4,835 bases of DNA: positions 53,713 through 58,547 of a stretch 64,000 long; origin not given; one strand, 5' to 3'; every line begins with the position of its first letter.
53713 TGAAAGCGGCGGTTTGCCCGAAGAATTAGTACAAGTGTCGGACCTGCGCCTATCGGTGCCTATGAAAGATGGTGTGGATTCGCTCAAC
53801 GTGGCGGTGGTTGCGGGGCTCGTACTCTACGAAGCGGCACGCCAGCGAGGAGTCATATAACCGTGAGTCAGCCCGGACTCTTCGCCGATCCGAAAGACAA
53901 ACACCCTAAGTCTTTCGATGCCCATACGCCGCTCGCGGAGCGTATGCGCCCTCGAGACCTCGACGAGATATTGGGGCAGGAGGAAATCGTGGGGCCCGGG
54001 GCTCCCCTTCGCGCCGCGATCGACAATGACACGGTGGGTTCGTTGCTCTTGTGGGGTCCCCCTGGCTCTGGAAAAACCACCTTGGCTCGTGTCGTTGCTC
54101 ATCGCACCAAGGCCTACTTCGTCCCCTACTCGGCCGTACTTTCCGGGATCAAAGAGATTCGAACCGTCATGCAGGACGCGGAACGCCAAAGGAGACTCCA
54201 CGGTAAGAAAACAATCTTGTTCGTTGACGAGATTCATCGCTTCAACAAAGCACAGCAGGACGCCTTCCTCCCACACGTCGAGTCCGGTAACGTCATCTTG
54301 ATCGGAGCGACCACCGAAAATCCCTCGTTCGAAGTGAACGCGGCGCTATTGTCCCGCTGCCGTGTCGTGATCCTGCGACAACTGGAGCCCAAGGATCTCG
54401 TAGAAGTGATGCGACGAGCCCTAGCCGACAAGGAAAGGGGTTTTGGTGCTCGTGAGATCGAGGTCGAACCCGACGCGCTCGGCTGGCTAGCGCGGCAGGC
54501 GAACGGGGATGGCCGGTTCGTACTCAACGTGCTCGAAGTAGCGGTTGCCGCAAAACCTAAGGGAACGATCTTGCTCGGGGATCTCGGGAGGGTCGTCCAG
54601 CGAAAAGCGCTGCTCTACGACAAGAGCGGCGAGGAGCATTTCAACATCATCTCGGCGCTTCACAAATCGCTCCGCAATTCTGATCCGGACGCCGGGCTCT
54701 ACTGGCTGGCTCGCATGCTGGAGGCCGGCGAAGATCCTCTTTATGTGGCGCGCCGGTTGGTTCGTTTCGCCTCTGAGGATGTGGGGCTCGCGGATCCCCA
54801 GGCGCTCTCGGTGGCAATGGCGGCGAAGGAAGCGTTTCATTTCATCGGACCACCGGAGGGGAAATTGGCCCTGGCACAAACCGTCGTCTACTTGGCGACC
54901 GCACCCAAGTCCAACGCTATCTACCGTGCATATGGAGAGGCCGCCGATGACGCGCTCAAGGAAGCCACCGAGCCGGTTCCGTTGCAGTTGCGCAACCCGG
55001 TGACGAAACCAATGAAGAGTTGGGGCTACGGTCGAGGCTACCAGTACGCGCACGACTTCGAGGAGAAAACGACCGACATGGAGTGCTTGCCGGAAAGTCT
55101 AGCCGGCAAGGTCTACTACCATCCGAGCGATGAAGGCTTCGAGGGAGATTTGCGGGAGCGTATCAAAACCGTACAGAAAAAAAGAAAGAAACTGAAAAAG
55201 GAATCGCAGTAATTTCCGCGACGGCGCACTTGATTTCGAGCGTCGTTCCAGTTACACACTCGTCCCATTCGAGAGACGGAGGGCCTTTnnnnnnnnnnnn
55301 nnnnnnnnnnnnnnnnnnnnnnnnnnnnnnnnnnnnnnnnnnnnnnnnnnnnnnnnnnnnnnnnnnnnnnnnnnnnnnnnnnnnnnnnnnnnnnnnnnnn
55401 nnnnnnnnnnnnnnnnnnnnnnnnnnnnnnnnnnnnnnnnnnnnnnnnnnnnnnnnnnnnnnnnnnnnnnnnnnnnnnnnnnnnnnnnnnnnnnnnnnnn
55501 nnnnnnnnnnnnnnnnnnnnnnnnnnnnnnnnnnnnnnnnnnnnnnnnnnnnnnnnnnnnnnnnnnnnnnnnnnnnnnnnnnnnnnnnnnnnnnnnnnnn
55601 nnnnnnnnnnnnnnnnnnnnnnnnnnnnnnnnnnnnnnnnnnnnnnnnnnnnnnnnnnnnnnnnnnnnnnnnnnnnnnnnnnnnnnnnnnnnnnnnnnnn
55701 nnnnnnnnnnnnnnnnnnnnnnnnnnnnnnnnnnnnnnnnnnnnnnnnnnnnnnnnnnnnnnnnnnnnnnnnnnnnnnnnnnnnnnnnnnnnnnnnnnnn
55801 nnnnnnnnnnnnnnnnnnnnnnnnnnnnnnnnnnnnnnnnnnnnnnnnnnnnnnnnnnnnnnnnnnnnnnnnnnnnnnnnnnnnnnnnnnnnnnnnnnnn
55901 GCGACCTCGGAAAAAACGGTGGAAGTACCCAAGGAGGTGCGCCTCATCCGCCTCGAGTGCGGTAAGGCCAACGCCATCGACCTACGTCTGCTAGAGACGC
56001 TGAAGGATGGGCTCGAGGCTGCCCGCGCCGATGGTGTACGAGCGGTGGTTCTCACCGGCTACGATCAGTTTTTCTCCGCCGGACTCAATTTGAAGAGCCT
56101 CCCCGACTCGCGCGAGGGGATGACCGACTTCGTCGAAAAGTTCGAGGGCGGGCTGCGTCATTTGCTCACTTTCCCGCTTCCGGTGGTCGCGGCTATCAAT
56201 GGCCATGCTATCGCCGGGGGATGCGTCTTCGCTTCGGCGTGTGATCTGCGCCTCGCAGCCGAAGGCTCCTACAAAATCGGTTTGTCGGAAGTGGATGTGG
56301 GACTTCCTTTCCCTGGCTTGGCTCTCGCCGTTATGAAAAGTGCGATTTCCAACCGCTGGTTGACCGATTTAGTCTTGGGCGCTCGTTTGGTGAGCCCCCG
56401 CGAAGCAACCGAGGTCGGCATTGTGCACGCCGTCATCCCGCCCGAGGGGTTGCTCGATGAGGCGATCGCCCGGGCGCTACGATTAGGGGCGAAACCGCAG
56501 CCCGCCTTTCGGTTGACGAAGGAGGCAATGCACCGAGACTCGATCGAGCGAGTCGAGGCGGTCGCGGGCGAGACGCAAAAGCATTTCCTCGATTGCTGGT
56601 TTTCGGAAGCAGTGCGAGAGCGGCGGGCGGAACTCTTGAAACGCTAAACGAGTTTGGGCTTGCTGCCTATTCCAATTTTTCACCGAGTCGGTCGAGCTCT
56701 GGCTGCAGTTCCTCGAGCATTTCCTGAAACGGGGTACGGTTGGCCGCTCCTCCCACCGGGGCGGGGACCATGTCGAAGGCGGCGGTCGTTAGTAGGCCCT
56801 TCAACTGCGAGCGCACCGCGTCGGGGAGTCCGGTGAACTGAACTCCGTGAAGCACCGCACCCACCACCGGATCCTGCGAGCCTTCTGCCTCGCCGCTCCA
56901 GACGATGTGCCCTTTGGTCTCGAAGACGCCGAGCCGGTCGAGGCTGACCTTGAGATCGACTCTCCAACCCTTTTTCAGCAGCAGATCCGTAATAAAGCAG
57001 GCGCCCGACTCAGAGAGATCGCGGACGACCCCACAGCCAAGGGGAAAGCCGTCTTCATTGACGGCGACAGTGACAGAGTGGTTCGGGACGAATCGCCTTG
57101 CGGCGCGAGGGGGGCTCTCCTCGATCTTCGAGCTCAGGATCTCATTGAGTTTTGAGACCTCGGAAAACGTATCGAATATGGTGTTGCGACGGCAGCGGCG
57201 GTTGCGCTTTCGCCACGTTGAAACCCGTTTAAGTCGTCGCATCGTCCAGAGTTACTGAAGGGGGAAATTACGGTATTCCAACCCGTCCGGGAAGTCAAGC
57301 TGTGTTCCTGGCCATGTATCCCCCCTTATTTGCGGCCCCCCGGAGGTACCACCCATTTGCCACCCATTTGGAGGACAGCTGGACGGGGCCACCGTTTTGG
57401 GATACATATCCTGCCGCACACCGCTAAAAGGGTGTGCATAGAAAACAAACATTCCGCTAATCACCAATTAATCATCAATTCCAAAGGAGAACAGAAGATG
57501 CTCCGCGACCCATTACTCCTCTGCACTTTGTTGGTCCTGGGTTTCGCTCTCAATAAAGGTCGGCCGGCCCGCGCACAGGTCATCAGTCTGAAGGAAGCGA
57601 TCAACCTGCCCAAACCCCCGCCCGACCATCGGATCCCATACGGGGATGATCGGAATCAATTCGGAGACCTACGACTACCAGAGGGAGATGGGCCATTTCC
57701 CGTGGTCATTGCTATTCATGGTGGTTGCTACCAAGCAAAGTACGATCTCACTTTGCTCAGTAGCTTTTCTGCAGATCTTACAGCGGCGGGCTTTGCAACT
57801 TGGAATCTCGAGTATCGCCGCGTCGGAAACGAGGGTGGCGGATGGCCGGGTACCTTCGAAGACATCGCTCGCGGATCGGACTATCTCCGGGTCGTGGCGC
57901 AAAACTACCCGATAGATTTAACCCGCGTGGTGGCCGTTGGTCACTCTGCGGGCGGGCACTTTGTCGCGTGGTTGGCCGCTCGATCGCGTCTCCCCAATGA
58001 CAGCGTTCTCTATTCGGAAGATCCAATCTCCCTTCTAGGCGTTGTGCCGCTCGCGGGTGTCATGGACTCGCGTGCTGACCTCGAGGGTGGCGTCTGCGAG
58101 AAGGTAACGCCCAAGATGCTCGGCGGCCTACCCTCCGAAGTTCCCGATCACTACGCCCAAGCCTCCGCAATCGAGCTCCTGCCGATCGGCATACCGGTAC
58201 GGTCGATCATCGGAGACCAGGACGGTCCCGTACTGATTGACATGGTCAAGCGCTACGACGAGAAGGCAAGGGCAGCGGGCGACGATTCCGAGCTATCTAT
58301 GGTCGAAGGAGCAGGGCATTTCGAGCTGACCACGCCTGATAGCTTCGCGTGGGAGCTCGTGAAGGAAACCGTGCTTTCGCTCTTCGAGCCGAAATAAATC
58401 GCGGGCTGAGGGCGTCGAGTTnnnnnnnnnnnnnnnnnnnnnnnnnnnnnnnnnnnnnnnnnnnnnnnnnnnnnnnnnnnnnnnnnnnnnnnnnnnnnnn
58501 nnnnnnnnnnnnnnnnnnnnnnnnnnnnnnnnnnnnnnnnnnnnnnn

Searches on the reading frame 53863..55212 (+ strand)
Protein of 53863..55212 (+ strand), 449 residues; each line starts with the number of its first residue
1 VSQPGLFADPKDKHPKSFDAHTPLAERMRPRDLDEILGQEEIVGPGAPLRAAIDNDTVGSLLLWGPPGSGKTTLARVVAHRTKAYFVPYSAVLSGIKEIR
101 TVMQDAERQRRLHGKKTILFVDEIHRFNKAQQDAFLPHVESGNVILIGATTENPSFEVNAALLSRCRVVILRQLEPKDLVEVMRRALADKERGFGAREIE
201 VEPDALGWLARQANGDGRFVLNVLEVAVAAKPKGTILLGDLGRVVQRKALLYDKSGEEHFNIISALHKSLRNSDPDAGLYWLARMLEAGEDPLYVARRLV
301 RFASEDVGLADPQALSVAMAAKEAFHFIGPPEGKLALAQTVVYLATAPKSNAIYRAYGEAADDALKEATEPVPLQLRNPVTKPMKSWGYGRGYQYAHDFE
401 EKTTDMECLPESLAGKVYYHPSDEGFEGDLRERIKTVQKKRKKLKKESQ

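Call 40: search_protein_families(library=pfam, proteins=[window:53863-55212:+], max_evalue=0.001)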
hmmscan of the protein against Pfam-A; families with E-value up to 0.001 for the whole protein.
window:53863-55212:+ (449 aa): 13 families
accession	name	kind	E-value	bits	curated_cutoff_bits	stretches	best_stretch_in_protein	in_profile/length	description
PF12002.13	MgsA_C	-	6.4e-66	221.8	27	1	272-437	1-166/167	MgsA AAA+ ATPase C terminal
PF16193.11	AAA_assoc_2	-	7.2e-23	81.1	34.3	1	196-271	2-81/81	AAA C-terminal domain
PF00004.35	AAA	-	2.7e-17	63.9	21.2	1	61-171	1-128/131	ATPase family associated with various cellular activities (AAA)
PF05496.18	RuvB_N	-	4.7e-12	46.4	27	1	28-151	1-121/159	Holliday junction DNA helicase RuvB P-loop domain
PF13191.12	AAA_16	-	2.8e-07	31.6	32.6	1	55-87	22-56/167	AAA ATPase domain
PF07728.20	AAA_5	-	3.6e-07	30.7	22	1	61-165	2-114/139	AAA domain (dynein-related subfamily)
PF01078.27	Mg_chelatase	-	5.8e-07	29.5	20.3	0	60-78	24-42/207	Magnesium chelatase, subunit ChlI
PF13401.12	AAA_22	-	2.5e-05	25.1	27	0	58-82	5-29/130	AAA domain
PF20720.3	nSTAND3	-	2.8e-05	24.3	27.2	1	59-109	18-67/155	Novel STAND NTPase 3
PF00158.32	Sigma54_activat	-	0.00024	21.2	20.2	0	115-153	93-131/168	Sigma-54 interaction domain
PF13604.12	AAA_30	-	0.00028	21.1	27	0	62-162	22-137/191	AAA domain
PF13173.12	AAA_14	-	0.00054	20.4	27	1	61-167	5-116/129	AAA domain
PF13671.12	AAA_33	-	0.00076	20.2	27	0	62-101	3-40/143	AAA domain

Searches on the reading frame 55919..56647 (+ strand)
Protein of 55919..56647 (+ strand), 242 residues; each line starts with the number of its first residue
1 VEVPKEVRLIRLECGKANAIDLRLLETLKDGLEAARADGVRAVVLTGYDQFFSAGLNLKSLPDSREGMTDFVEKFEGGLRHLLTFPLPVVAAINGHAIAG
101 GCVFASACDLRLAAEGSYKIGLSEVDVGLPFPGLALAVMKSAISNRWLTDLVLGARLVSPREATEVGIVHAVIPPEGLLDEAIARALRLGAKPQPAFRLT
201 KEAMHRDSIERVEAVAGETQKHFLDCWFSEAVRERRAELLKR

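Call 40: search_protein_families(library=pfam, proteins=[window:55919-56647:+], max_evalue=0.001)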
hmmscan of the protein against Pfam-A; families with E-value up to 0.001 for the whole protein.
window:55919-56647:+ (242 aa): 2 families
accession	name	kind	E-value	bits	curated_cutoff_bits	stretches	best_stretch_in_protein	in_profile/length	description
PF00378.25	ECH_1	-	8.7e-44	150.2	27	1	6-217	5-218/251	Enoyl-CoA hydratase/isomerase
PF16113.10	ECH_2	-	2.2e-11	44.3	27.2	1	16-191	11-188/335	Enoyl-CoA hydratase/isomerase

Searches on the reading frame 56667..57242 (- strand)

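Call 40: search_protein_families(library=pfam, proteins=[window:56667-57242:-], max_evalue=0.001)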
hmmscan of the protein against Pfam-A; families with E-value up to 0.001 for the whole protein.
window:56667-57242:- (191 aa): 1 family
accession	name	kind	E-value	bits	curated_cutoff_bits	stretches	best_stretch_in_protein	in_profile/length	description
PF07238.19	PilZ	-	3e-12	47.2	22.5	1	46-151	3-100/102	PilZ domain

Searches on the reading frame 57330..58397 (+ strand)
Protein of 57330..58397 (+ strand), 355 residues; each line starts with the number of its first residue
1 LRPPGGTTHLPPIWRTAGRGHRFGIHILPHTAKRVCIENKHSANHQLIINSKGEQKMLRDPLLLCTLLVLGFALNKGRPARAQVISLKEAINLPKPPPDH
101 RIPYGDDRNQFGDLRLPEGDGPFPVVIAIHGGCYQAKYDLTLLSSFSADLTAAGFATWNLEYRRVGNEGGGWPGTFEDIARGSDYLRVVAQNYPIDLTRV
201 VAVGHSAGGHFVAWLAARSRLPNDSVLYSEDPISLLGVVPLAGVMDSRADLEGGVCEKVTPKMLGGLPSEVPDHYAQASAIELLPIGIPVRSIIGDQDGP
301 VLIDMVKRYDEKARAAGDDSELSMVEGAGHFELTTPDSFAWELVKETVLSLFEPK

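Call 40: search_protein_families(library=pfam, proteins=[window:57330-58397:+], max_evalue=0.001)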
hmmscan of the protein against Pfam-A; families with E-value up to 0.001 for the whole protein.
window:57330-58397:+ (355 aa): 4 families
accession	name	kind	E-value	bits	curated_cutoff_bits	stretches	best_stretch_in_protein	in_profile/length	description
PF20434.5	BD-FAE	-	5.3e-18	65.7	26.8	1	115-284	4-185/215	BD-FAE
PF12697.13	Abhydrolase_6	-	3.2e-06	28.4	26.3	1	126-339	1-214/217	Alpha/beta hydrolase family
PF07859.19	Abhydrolase_3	-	3.7e-06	27.3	25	1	127-221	2-94/210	alpha/beta hydrolase fold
PF00326.27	Peptidase_S9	-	3.3e-05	23.9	22.6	0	175-218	44-85/213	Prolyl oligopeptidase family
